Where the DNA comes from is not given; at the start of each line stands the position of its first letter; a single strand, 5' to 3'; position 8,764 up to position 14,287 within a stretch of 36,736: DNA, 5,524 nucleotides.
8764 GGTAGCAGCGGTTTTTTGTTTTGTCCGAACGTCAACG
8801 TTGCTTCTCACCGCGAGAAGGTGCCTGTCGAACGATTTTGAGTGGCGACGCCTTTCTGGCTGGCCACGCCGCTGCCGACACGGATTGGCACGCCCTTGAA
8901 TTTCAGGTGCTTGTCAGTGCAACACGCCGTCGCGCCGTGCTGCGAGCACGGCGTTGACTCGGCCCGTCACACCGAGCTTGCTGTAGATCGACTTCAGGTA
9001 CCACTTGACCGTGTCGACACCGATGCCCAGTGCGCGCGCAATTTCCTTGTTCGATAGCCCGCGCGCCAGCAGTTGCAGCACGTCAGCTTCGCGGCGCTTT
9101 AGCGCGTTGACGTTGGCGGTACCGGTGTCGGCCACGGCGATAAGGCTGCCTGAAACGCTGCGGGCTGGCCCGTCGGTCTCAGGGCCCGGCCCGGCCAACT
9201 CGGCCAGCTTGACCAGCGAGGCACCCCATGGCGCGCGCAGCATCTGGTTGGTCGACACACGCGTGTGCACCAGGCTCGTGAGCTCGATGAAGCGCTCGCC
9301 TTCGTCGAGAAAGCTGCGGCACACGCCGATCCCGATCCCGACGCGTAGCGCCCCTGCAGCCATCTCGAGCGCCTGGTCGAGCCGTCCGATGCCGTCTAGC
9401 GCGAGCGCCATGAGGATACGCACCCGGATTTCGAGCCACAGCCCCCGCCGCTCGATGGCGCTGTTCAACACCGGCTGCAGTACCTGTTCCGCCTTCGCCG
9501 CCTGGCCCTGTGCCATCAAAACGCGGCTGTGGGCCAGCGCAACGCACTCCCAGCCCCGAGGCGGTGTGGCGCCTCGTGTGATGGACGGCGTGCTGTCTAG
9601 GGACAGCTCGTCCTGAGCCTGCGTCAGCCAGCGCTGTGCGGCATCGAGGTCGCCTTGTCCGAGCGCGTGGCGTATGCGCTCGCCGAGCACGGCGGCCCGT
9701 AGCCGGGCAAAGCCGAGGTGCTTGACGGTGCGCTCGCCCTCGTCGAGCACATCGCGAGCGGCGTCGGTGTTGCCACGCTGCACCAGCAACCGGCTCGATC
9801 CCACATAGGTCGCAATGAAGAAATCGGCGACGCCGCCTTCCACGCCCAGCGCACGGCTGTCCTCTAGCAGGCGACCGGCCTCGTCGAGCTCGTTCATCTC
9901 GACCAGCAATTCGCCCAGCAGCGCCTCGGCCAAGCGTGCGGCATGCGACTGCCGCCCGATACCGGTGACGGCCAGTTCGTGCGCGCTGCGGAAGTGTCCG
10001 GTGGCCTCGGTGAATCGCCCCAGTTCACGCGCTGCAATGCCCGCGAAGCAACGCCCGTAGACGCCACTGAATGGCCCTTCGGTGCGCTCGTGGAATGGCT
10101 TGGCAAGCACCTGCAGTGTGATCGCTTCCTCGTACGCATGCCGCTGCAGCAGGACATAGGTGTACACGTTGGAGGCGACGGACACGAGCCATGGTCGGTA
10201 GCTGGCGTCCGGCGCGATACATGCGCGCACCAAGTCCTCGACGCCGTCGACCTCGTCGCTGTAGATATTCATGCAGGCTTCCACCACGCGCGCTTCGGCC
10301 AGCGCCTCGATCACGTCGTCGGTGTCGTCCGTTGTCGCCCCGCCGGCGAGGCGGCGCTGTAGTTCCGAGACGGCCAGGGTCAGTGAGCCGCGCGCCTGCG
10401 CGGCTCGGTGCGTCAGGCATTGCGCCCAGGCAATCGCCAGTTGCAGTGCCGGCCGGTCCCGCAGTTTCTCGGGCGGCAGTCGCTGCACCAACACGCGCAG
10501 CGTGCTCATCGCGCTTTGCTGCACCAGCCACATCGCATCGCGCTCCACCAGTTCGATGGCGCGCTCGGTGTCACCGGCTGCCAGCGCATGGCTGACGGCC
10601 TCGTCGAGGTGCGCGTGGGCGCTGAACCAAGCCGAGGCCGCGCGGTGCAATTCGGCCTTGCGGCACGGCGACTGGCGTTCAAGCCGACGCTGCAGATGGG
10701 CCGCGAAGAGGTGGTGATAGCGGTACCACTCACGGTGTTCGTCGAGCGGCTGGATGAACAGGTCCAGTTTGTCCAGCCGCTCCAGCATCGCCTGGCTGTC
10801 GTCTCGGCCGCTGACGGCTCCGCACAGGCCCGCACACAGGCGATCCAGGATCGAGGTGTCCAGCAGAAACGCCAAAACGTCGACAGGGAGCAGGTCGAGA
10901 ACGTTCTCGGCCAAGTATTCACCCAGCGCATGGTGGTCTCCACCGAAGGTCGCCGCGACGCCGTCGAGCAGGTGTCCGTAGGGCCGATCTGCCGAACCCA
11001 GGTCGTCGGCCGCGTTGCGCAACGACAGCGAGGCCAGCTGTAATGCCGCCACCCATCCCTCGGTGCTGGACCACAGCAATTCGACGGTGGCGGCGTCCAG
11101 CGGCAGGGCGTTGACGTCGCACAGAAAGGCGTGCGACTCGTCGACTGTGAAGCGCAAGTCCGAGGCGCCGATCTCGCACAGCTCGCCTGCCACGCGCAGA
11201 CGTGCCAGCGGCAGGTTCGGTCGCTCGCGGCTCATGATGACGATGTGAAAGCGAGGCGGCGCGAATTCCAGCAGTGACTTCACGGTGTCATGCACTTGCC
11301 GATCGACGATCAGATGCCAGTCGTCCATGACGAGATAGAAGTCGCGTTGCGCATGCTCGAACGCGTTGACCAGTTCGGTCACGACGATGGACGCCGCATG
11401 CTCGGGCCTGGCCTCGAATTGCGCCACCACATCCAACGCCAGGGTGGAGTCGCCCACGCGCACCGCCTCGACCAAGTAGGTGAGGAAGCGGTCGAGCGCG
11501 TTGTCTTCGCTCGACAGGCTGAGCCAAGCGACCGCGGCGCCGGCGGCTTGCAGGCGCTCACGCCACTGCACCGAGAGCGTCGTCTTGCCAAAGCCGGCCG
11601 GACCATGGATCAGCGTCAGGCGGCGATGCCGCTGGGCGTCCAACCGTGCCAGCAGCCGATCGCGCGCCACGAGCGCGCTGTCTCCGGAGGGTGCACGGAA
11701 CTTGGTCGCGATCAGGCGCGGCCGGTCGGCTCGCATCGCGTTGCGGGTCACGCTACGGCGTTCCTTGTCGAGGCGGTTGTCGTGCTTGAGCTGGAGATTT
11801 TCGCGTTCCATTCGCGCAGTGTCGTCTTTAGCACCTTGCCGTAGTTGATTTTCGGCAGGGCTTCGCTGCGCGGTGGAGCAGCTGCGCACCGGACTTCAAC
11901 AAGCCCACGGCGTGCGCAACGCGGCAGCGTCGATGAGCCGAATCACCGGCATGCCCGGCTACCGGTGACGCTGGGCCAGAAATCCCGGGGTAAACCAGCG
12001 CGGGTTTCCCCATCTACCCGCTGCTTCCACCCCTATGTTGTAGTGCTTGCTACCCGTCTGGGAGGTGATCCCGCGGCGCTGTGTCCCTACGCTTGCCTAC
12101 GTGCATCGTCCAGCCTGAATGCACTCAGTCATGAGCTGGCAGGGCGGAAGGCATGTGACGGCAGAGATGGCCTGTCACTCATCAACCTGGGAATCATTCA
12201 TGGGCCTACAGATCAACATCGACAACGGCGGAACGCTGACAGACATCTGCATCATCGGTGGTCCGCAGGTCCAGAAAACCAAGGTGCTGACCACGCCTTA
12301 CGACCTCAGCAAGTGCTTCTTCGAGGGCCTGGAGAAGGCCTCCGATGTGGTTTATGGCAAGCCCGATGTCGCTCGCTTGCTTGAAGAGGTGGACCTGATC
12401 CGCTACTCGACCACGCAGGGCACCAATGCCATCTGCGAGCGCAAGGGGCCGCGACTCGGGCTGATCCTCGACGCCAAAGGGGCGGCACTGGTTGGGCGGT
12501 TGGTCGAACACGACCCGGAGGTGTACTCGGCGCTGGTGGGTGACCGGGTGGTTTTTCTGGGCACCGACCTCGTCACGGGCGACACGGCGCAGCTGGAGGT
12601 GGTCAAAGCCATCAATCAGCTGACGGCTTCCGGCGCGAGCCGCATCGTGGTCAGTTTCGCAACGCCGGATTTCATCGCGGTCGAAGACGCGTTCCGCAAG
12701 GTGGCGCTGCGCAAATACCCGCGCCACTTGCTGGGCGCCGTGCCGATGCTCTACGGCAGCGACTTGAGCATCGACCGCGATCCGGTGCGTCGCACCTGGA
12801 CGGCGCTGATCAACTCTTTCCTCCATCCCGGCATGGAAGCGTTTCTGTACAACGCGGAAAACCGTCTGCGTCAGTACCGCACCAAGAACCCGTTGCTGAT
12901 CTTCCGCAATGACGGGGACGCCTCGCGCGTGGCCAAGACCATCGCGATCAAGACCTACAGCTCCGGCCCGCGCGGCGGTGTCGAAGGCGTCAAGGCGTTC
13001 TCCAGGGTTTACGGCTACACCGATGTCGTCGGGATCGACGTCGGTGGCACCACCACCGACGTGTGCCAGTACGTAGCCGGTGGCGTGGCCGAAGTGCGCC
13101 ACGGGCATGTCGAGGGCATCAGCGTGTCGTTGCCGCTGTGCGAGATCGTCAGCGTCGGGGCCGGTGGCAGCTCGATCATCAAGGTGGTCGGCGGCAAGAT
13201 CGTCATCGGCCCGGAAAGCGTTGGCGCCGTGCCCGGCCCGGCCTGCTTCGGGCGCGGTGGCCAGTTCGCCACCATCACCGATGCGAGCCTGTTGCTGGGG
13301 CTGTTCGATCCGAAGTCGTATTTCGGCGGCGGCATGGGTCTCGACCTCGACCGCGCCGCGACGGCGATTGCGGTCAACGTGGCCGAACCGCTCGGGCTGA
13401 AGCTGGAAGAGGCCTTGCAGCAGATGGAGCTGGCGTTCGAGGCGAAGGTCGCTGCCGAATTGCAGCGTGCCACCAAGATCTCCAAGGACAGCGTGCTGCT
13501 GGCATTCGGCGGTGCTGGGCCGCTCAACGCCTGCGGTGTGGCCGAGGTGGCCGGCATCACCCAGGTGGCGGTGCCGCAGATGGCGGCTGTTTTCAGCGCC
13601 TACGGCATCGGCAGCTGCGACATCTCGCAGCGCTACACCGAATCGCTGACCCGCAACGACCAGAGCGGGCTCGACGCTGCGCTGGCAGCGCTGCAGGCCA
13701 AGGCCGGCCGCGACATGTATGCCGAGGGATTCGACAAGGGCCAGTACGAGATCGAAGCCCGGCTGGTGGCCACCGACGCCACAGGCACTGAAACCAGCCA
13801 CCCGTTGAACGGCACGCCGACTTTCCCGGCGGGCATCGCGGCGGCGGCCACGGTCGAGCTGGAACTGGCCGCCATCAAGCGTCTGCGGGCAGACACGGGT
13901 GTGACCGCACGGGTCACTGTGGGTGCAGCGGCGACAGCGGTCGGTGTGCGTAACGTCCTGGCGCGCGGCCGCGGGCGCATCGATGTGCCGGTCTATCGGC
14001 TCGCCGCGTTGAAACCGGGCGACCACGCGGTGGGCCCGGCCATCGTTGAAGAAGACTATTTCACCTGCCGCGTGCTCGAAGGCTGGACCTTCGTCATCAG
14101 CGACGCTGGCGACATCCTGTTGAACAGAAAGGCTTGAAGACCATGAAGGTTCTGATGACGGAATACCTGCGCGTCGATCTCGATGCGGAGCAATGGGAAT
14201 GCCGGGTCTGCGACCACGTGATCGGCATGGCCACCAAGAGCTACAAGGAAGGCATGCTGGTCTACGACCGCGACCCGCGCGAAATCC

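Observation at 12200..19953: Five-gene acetophenone-carboxylase-like operon (HyuA, gamma, HyuA, HyuB, 290-aa protein) with unknown substrate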

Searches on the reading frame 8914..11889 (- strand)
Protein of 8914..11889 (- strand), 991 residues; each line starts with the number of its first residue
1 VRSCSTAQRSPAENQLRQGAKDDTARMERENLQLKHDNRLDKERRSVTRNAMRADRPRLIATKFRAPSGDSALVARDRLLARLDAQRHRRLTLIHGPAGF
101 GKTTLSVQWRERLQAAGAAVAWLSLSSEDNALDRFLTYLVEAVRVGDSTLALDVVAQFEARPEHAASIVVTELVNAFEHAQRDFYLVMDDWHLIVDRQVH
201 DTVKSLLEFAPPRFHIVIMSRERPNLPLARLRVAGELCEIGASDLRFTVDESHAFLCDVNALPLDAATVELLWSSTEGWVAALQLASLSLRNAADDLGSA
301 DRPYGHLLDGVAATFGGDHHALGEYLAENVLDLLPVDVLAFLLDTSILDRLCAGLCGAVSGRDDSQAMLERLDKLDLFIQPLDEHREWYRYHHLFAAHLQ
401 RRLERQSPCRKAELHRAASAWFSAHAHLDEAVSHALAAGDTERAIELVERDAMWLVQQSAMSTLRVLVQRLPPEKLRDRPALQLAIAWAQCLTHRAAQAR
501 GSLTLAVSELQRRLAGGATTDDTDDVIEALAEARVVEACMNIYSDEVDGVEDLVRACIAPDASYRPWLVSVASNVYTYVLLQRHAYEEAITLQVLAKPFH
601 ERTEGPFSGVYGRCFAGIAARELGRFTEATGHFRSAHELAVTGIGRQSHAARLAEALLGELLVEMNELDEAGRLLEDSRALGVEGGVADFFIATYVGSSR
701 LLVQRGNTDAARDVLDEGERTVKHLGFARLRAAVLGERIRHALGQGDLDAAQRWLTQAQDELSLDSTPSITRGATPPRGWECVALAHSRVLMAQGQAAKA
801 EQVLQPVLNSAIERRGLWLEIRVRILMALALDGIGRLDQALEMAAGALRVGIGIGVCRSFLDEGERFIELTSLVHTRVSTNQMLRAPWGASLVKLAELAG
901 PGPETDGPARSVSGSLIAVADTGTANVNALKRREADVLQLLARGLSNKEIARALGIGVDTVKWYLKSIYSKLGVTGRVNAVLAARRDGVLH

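Call 9: search_protein_families(library=pfam, proteins=[window:8914-11889:-], max_evalue=0.01)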
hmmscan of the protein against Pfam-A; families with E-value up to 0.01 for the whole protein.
window:8914-11889:- (991 aa): 19 families
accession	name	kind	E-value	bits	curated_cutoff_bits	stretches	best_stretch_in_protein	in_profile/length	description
PF17874.7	TPR_MalT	-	9.8e-27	94.5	45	1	621-870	91-329/336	MalT-like TPR region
PF00196.25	GerE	-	4.5e-16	58.7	23.5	1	930-983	3-56/57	Bacterial regulatory proteins, luxR family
PF13191.12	AAA_16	-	1.1e-07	33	32.6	1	76-218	5-166/167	AAA ATPase domain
PF13424.12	TPR_12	-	1.4e-05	25.6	30.1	1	617-680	10-73/77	Tetratricopeptide repeat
PF13384.12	HTH_23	-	1.7e-05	24.9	24.6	1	931-963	4-37/50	Homeodomain-like domain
PF13401.12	AAA_22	-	3.3e-05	24.6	27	1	87-209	2-110/130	AAA domain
PF24883.2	NPHP3_N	-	4.2e-05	24.2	24.8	1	82-221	15-164/164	Nephrocystin 3, N-terminal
PF25199.1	nSTAND_NTPase5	-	0.00018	21.8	34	1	79-136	28-90/145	Novel STAND NTPase 5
PF14559.12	TPR_19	-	0.00052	20.7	25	0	622-677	3-50/68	Tetratricopeptide repeat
PF08281.18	Sigma70_r4_2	-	0.00055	20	25.7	1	928-965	9-47/54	Sigma-70, region 4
PF13604.12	AAA_30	-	0.00072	19.8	27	0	86-127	15-56/191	AAA domain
PF19610.4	DUF6115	-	0.0045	17.8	27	1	931-962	97-128/134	Family of unknown function (DUF6115)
PF00931.28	NB-ARC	-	0.0057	16.4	23.5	0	77-204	6-119/248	NB-ARC domain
PF13551.12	HTH_29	-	0.0058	17.1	28.1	0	936-966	3-34/64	Winged helix-turn helix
PF02796.21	HTH_7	-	0.0073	16.8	23.8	0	935-965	12-42/45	Helix-turn-helix domain of resolvase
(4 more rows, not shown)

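Call 10: search_protein_families(library=ncbifam, proteins=[window:8914-11889:-], max_evalue=0.01)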
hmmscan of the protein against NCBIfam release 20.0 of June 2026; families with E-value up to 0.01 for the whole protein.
window:8914-11889:- (991 aa): 23 families
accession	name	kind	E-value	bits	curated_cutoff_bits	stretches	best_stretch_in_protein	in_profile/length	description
NF003420.0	PRK04841.1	equivalog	1.3e-114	384.1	537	3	59-559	2-480/903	HTH-type transcriptional regulator MalT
NF047785.1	respo_reg_MadR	equivalog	1.9e-12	47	300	1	918-989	137-208/209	MadR family response regulator transcription factor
NF041673.1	transregRamA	equivalog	6e-12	45.2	500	1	927-990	216-279/280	acetate metabolism transcriptional regulator RamA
NF007935.0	PRK10651.1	equivalog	5.6e-11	42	250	1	915-982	141-208/216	two-component system response regulator NarL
NF007708.0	PRK10403.1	equivalog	3.2e-09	36.6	343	1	928-982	152-206/215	nitrate/nitrite response regulator protein NarP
TIGR03020.2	EpsA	equivalog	1.5e-08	34.6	170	1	925-982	186-243/247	XrtB/PEP-CTERM-associated transcriptional regulator EpsA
NF052445.1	RespRegMctR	equivalog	3.4e-08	33.2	300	1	922-976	137-191/205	two-component system response regulator MctR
NF007505.1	PRK10100.1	equivalog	5.7e-08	32.7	250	1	925-984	140-199/204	biofilm master transcriptional regulator CsgD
NF007403.0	PRK09935.1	equivalog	3.7e-07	29.9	271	1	921-981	141-201/210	fimbria biosynthesis transcriptional regulator FimZ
TIGR03541.1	reg_near_HchA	equivalog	1.8e-06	27.6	215.6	1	925-989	167-231/232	PA1136 family autoinducer-binding transcriptional regulator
NF052366.1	photon_PedR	equivalog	2.7e-06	27.4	120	1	929-984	2-57/74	photosynthetic electron transport-dependent transcriptional regulator PedR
NF041232.1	BagY_FevT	exception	5.2e-06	25.6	700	1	929-980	296-347/367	LuxR family transcriptional regulator BagY/FevT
NF047403.1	TransRegVisR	equivalog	5.8e-06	25.9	300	1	913-988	142-217/220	transcriptional regulator VisR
NF041830.1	RR_TF_ErdR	exception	2.6e-05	24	390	1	918-982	139-203/213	response regulator transcription factor ErdR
NF007685.0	PRK10360.1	equivalog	0.00011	22.1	258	1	925-979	133-187/196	response regulator transcription factor UhpA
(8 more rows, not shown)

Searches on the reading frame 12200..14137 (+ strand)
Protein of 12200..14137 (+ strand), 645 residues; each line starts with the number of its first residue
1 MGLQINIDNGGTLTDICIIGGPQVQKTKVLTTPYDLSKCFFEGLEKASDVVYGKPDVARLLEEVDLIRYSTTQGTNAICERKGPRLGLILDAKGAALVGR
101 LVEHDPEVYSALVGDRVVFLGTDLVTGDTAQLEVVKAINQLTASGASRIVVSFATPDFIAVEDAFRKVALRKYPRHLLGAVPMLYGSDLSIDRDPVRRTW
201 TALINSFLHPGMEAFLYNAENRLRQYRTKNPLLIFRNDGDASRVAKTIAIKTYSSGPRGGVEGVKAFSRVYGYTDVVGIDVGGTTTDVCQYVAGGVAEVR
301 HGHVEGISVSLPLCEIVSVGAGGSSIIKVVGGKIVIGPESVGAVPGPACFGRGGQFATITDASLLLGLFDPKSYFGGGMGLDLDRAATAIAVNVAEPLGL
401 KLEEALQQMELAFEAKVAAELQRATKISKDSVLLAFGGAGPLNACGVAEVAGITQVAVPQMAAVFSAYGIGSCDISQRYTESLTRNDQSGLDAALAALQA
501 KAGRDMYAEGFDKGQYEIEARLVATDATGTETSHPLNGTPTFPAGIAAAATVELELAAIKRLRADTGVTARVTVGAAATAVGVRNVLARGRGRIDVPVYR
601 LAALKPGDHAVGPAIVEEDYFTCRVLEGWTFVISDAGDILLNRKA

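Call 9: search_protein_families(library=pfam, proteins=[window:12200-14137:+], max_evalue=0.01)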
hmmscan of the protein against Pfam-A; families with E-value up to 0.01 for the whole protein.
window:12200-14137:+ (645 aa): 4 families
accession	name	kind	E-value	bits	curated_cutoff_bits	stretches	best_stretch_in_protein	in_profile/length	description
PF01968.24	Hydantoinase_A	-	3.4e-62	210.8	22.9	1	198-478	1-290/291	Hydantoinase/oxoprolinase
PF05378.19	Hydant_A_N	-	4e-21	76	25.2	1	5-153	2-155/176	Hydantoinase/oxoprolinase N-terminal region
PF19278.4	Hydant_A_C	-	0.00026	20.9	21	1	579-631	129-180/193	Hydantoinase/oxoprolinase C-terminal domain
PF13941.12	MutL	-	0.0073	15.6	27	0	255-293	223-263/450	MutL protein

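Call 10: search_protein_families(library=ncbifam, proteins=[window:12200-14137:+], max_evalue=0.01)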
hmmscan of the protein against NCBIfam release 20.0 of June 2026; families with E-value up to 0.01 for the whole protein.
window:12200-14137:+ (645 aa): 3 families
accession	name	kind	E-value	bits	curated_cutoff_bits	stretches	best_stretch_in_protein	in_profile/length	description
NF042960.1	AcphenoCarb_ApcA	equivalog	4e-99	332.7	1250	1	3-643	2-657/658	acetophenone carboxylase subunit alpha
NF050156.1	CapLactmsAlpCapA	equivalog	5e-65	220.1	1000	3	128-521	140-541/689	caprolactamase subunit alpha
NF042975.2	AcphenoCarb_ApcC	equivalog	8.5e-65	219.3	1500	2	134-482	159-512/733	acetophenone carboxylase subunit gamma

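Call 13: search_solved_structures(query=window:12200-14137:+, max_evalue=0.001)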
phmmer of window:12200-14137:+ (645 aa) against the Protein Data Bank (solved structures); distinct sequences matched with E-value up to 0.001: 6.
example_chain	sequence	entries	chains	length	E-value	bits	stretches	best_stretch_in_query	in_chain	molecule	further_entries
5l9w_b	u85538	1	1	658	2.6e-86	294.1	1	5-643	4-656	Acetophenone carboxylase alpha subunit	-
5l9w_B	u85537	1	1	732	9.8e-62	212.9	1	5-482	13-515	Acetophenone carboxylase gamma subunit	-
5m45_B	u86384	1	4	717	9.8e-44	153.4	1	136-487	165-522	Acetone carboxylase beta subunit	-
5svb_B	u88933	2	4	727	1.4e-43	152.9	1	136-487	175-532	Acetone carboxylase beta subunit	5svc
6yra_A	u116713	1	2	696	1.2e-41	146.6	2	195-489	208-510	5-oxoprolinase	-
7hk5_A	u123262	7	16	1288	1.6e-40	142.8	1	192-500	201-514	N-methylhydantoinase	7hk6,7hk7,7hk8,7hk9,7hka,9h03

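Call 66: search_solved_structures(query=window:12200-14137:+, max_evalue=1e-70, show_alignments=1)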
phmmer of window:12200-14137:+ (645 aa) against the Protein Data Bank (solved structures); distinct sequences matched with E-value up to 1e-70: 1.
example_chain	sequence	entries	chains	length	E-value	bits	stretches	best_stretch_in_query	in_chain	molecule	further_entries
5l9w_b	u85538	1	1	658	2.6e-86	294.1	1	5-643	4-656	Acetophenone carboxylase alpha subunit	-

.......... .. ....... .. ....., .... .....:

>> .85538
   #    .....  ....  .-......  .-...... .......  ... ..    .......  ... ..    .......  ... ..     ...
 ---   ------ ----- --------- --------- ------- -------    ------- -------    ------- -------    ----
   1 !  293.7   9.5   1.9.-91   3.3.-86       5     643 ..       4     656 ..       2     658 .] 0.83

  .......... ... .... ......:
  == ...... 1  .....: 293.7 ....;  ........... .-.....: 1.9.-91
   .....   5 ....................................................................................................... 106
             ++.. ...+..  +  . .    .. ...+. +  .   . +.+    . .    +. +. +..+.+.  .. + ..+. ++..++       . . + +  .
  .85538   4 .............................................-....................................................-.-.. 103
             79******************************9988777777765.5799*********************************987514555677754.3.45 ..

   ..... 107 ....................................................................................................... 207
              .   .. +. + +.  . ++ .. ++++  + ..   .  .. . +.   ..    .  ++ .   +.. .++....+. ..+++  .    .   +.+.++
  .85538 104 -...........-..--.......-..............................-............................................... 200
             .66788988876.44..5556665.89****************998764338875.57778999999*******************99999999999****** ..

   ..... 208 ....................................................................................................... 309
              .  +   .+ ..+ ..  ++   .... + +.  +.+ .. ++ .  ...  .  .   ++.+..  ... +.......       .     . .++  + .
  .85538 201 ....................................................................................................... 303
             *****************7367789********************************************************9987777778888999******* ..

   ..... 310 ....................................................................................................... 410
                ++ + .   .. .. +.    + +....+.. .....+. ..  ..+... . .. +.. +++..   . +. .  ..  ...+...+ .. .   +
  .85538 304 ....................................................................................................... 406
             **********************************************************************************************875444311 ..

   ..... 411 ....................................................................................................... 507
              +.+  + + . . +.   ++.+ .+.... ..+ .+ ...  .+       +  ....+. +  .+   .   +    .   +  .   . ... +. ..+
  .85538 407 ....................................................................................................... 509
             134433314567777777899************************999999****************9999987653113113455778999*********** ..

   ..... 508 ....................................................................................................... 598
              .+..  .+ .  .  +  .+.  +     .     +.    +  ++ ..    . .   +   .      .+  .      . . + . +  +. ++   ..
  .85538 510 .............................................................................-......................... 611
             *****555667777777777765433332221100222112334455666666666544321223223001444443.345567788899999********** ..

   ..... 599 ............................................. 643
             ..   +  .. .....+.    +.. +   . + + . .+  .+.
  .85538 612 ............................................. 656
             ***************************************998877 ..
